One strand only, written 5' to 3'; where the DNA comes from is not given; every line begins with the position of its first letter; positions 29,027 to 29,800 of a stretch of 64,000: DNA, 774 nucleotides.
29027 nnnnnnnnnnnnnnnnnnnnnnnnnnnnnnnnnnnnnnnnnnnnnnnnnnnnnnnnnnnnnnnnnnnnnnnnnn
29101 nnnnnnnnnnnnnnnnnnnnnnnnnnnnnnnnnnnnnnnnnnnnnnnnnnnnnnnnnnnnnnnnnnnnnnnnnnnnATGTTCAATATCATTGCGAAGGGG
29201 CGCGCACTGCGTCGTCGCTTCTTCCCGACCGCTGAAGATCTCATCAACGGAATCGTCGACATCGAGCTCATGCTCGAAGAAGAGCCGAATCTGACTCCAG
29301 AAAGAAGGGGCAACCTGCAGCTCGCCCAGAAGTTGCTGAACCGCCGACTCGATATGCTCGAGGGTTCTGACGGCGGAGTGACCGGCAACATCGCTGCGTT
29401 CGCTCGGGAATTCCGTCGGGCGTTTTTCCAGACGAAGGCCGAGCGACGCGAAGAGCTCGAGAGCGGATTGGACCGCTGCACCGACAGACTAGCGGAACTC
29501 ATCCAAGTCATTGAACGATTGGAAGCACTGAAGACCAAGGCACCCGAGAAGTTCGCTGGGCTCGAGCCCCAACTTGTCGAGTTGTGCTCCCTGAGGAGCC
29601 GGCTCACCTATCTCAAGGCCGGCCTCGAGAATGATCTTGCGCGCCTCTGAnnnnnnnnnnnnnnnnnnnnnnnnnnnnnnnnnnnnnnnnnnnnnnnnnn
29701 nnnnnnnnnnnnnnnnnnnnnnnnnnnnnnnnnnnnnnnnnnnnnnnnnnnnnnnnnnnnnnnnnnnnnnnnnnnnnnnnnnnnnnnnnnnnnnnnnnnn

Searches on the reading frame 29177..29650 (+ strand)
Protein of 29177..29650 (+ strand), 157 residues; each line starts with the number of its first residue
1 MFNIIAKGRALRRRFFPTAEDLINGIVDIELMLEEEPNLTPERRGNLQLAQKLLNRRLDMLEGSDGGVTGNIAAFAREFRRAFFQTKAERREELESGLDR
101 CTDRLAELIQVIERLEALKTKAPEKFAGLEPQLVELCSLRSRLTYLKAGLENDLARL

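Call 3: search_protein_families(library=pfam, proteins=[window:29177-29650:+], max_evalue=0.1)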
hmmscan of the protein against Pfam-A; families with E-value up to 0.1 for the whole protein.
window:29177-29650:+ (157 aa): 1 family
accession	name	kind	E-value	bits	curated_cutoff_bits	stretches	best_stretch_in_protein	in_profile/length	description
PF05015.19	HigB-like_toxin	-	0.027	15.4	27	0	75-142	3-69/91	RelE-like toxin of type II toxin-antitoxin system HigB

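Call 6: find_homologous_proteins(query=window:29177-29647:+, max_evalue=0.01)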
Query window:29177-29647:+ (157 aa): 1 proteins with E <= 0.01 among 88 candidates.
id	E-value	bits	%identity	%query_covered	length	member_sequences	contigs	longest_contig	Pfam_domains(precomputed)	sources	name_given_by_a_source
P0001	4.4e-93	327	100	100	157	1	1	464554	-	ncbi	-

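Call 9: search_protein_families(library=ncbifam, proteins=[window:29177-29650:+], max_evalue=1)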
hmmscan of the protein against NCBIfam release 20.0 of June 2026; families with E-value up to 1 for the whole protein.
window:29177-29650:+ (157 aa): 0 families

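Call 13: search_protein_representatives(protein=window:29177-29647:+)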
Query: 157 residues. Proteins with E-value up to 0.001 (for the whole library): 7; up to 1e-10: 1; up to 1e-30: 1. The best 7 are listed.
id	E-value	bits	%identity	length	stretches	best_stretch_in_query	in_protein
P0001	1.4e-93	326.7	100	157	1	1-157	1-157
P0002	2.7e-06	43.8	36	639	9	49-105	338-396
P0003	2.8e-06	43.7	32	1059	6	40-98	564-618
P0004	2.0e-05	40.9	31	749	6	54-101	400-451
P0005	3.9e-04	36.7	30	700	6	48-103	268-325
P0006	5.1e-04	36.4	31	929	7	48-87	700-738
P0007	7.4e-04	35.9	38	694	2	18-42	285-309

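Call 19: find_encoding_contigs(protein=P0001, flank=3000, max_places=3)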
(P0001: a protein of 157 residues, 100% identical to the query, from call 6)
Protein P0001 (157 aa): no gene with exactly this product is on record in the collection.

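Call 22: predict_structure(protein=window:29177-29647:+)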
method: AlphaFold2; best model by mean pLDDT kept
length: 157 residues; sequences in the alignment: 1
mean_pLDDT: 74.9   pTM: 0.46
mean pLDDT of the five models: 74.9, 71.4, 70.8, 68.0, 67.4
residues with pLDDT >= 90: 19; 70-90: 94; 50-70: 29; < 50: 15
segments of 3 or more residues with pLDDT < 50: 1-15
pLDDT, mean of each block of 10 residues (from residue 1): 35 55 76 79 85 81 65 62 63 85 92 91 85 89 80 77
secondary structure, 60 per line:
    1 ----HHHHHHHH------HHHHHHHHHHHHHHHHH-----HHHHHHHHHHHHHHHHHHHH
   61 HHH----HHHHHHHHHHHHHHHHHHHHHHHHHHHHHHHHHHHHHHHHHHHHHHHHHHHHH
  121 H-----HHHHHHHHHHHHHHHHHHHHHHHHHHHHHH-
elements in order: H5-12 H19-35 H41-63 H68-121 H127-156

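Call 24: search_solved_structures(query=window:29177-29647:+, max_evalue=10)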
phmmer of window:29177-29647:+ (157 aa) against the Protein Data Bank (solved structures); distinct sequences matched with E-value up to 10: 2.
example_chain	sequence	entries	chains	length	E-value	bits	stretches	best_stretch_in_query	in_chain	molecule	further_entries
5dlc_A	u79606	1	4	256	0.083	16.2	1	50-135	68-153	Pyridoxine 5'-phosphate synthase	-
6fia_A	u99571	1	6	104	1.2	12.4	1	81-125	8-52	LINE-1 retrotransposable element ORF1 protein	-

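Call 25: search_protein_families(library=phrogs, proteins=[window:29177-29647:+], max_evalue=1)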
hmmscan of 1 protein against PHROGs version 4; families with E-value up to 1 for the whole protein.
window:29177-29647:+ (157 aa): 0 families

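Call 26: search_protein_families(library=padloc, proteins=[window:29177-29647:+], max_evalue=1)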
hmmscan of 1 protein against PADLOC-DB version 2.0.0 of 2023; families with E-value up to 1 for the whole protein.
window:29177-29647:+ (157 aa): 2 families
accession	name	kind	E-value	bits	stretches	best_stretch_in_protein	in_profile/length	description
PDLC03863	LmuB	-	1.4e-05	22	1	22-157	183-302/610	-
PDLC00453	JetA1|JetA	-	0.019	11.6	1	14-129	39-152/504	DUF5716 domain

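Call 27: search_protein_families(library=pfam, proteins=[P0002, P0003, P0004, P0005, P0006, P0007], max_evalue=0.001)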
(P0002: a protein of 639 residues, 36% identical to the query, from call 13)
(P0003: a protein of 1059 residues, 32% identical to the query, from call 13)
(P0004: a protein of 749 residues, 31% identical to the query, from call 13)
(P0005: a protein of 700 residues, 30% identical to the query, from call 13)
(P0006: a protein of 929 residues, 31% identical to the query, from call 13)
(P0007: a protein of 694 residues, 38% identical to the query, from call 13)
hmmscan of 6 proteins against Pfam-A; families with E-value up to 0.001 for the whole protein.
P0002 (639 aa): 2 families
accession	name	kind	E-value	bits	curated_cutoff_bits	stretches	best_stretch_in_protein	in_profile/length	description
PF24218.1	DUF7437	-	0.00022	21.3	27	0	106-130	19-43/66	Family of unknown function (DUF7437)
PF20717.2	DUF6829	-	0.00024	20.4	27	0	181-265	187-273/408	Family of unknown function (DUF6829)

P0003 (1059 aa): 3 families
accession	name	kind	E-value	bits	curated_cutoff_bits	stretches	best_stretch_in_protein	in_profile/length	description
PF00050.26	Kazal_1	-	9.4e-95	310.9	21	12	988-1041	1-49/49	Kazal-type serine protease inhibitor domain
PF07648.20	Kazal_2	-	1.4e-44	150.4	22.8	2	107-150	3-48/48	Kazal-type serine protease inhibitor domain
PF21287.3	Kazal_CFAI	-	0.00024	21.9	27.7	1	996-1021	2-27/46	Complement factor I, KAZAL domain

P0004 (749 aa): 2 families
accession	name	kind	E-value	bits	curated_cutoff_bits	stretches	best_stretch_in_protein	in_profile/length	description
PF00050.26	Kazal_1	-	1.4e-57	191.9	21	7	526-578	1-47/49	Kazal-type serine protease inhibitor domain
PF07648.20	Kazal_2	-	4.9e-20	71.8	22.8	0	539-578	5-46/48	Kazal-type serine protease inhibitor domain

P0005 (700 aa): 0 families

P0006 (929 aa): 33 families (the best 25 are shown)
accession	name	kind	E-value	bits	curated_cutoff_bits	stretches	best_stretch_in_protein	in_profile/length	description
PF00515.34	TPR_1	-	1.5e-74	243.4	27.8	12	626-646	14-34/34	Tetratricopeptide repeat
PF13181.12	TPR_8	-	2.4e-64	208.5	25.7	9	523-542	15-34/34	Tetratricopeptide repeat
PF13431.12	TPR_17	-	3.5e-62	202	24.4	4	531-563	1-33/34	Tetratricopeptide repeat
PF07719.23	TPR_2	-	2.4e-61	199.3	27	9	626-646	14-34/34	Tetratricopeptide repeat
PF13428.12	TPR_14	-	3.1e-55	179.3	23.5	0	762-794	10-42/44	Tetratricopeptide repeat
PF14559.12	TPR_19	-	2.6e-54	181.9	25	6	732-787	5-59/68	Tetratricopeptide repeat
PF25474.1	TPR_TmcB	-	7e-40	136.3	27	5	736-783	72-119/125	TmcB, TPR repeats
PF13424.12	TPR_12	-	2.2e-39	134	30.1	7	369-435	3-75/77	Tetratricopeptide repeat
PF23914.1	TPR_CcmH_CycH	-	2.8e-38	131.7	42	4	697-785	64-153/158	Cytochrome c-type biogenesis protein H TPR domain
PF13432.12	TPR_16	-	4.1e-38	129.8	32.7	5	420-473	12-65/65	Tetratricopeptide repeat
PF13176.12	TPR_7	-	9.6e-36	119.3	27.9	0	378-403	9-34/36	Tetratricopeptide repeat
PF13414.12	TPR_11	-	6.5e-35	119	26.8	0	802-823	8-29/42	TPR repeat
PF23241.1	HAT_PRP39_C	-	2.7e-20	73.3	33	0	493-584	44-134/139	PRP39 C-terminal HAT repeat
PF13371.12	TPR_9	-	1.2e-16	60.8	35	0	762-824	4-65/73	Tetratricopeptide repeat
PF24575.1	TPR_Slam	-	7e-16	59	35.2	0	446-487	54-95/104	Surface lipoprotein assembly modifier, N-terminal TPR repeats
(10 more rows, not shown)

P0007 (694 aa): 2 families
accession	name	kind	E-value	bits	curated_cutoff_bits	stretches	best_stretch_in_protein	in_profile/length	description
PF03370.18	CBM_21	-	6e-12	46.3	28.9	0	269-305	61-97/113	Carbohydrate/starch-binding module (family 21)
PF16485.10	PLN_propep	-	1.9e-06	28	28.1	0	113-122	5-14/43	Protealysin propeptide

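Call 28: fold_search(model_id=the predicted structure, library=pdb)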
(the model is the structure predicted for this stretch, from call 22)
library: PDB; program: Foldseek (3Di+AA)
matches with E <= 10: 118; with E <= 0.001: 0
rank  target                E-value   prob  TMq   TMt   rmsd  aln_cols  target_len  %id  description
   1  9s9i_B                9.9e-01  0.75  0.43  0.36   8.9       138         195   13  S. islandicus CdvA (non-polymerising mutant) (released 2026-01-28)
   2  9c3i_S                1.3e+00  0.28  0.36  0.27   8.5       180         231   13  Rebuilt CNOT3/tRNA-LEU structure (released 2024-12-04)
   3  7z37_DP1              1.8e+00  0.84  0.46  0.27   4.0       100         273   17  Structure of the RAF1-HSP90-CDC37 complex (RHC-II) (released 2022-09-14)
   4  9s9g_M                1.8e+00  0.47  0.44  0.38  11.9       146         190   13  S. islandicus CdvA filament (X-ray) (released 2026-01-28)
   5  9s9g_I                1.8e+00  0.38  0.41  0.35  12.0       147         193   14  S. islandicus CdvA filament (X-ray) (released 2026-01-28)
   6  8j0h_C                2.1e+00  0.09  0.23  0.26  17.1       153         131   16  Crystal structure of the fission yeast Rex1BD protein(C4H3.06) (released 2023-11-01)
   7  9iqg_A                2.2e+00  0.06  0.21  0.07  19.4       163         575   15  Cryo-EM structure of MsRv1273c/72c from Mycobacterium smegmatis in the ATP|ADP+Vi-bound Occ (Vi) state (released 2025-05-14)
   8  8wcw_A                2.5e+00  0.21  0.36  0.11  18.4       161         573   10  Cryo-EM structure of MsRv1273c/72c from Mycobacterium smegmatis in the IFapo state (released 2025-03-26)
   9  5x11_A                2.7e+00  0.84  0.39  0.35   6.0        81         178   20  Crystal structure of Bacillus subtilis PadR in complex with operator DNA (released 2017-11-22)
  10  5x11_H                2.8e+00  0.16  0.23  0.21   7.4        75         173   20  Crystal structure of Bacillus subtilis PadR in complex with operator DNA (released 2017-11-22)
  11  8i7r_Fj               3.0e+00  0.41  0.49  0.29  24.4       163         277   13  In situ structure of axonemal doublet microtubules in mouse sperm with 48-nm repeat (released 2023-10-11)
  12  9s9i_A                3.2e+00  0.38  0.37  0.32  11.6       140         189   11  S. islandicus CdvA (non-polymerising mutant) (released 2026-01-28)
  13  8j0h_E                3.2e+00  0.23  0.34  0.41  20.0       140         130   16  Crystal structure of the fission yeast Rex1BD protein(C4H3.06) (released 2023-11-01)
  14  8otz_DT               3.2e+00  0.08  0.26  0.25  14.8       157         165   20  48-nm repeat of the native axonemal doublet microtubule from bovine sperm (released 2023-11-22)
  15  6h2e_P                3.4e+00  0.16  0.35  0.23  20.8       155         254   15  Structure of the soluble AhlC of the tripartite alpha-pore forming toxin, AHL, from Aeromonas hydrophila. (released 2019-07-10)
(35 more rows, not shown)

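Call 29: find_related_loci(query=window:29177-29647:+, collection=metagenome_contigs, flank=4000)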
Query window:29177-29647:+ (157 aa) in metagenome_contigs; peptide patterns used: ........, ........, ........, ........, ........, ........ (x = any residue, [..] = any of these).
347 stretches matched a pattern, but none encodes a relative of the query by tblastn (E <= 1e-3).

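Call 44: search_dna_similar(query=window:29177-29647:+, collection=phages, mode=protein, max_evalue=1, max_rows=10)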
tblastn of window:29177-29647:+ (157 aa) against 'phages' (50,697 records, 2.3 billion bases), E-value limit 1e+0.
No match.

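Call 45: search_dna_similar(query=window:29177-29647:+, collection=plasmids, mode=protein, max_evalue=1, max_rows=10)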
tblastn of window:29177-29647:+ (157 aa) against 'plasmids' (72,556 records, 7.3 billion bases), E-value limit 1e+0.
No match.

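Call 50: fold_search(model_id=the predicted structure, library=viral)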
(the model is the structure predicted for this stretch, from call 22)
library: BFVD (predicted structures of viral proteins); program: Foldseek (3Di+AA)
matches with E <= 10: 126; with E <= 0.001: 0
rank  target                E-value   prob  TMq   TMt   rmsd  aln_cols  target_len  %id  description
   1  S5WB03                6.1e-01  0.30  0.33  0.30  16.4       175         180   16  Uncharacterized protein [Pseudomonas phage PaBG]
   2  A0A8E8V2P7            1.3e+00  0.08  0.20  0.15  11.3       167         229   15  Nonstructural protein NS3 [Mudumu virus]
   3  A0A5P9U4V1            1.5e+00  0.16  0.32  0.31  23.6       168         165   14  (no name in the UniProt tables at hand)
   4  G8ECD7                1.6e+00  0.96  0.29  0.19   0.8        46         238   22  (no name in the UniProt tables at hand)
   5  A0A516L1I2            1.6e+00  0.18  0.29  0.22  11.1       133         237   17  (no name in the UniProt tables at hand)
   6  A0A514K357            1.8e+00  0.21  0.28  0.15  12.9       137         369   14  Uncharacterized protein [Nitrosopumilus spindle-shaped virus]
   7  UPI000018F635         2.2e+00  0.28  0.39  0.21  17.0       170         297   16  (no name look-up for this kind of identifier)
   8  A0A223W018            2.2e+00  0.18  0.34  0.15  14.9       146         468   11  Uncharacterized protein [Agrobacterium phage Atu_ph07]
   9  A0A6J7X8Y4            2.2e+00  0.15  0.26  0.15  15.8       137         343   14  Uncharacterized protein [uncultured Caudovirales phage]
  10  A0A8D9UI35            2.5e+00  0.28  0.41  0.06  15.9       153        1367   10  (no name in the UniProt tables at hand)
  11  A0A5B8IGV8            2.6e+00  0.07  0.24  0.05  26.2       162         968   12  Uncharacterized protein [Mimiviridae sp. ChoanoV1]
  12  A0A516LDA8            2.8e+00  0.21  0.43  0.13  18.4       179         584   17  (no name in the UniProt tables at hand)
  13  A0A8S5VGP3            2.8e+00  0.09  0.31  0.13  12.6       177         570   15  Uncharacterized protein [Myoviridae sp. ctkfK18]
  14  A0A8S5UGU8            2.8e+00  0.08  0.28  0.23  17.0       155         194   15  Uncharacterized protein [Myoviridae sp. ctshb19]
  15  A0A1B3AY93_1          3.0e+00  0.28  0.47  0.06  20.2       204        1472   17  Tape measure protein [Gordonia phage Bantam]
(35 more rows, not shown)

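Call 74: list_cluster_members(proteins=[P0001])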
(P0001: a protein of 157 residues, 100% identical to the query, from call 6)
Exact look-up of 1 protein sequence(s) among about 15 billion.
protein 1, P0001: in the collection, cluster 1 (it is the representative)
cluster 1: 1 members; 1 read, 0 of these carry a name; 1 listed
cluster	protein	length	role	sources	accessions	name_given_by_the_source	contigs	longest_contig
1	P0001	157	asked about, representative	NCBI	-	-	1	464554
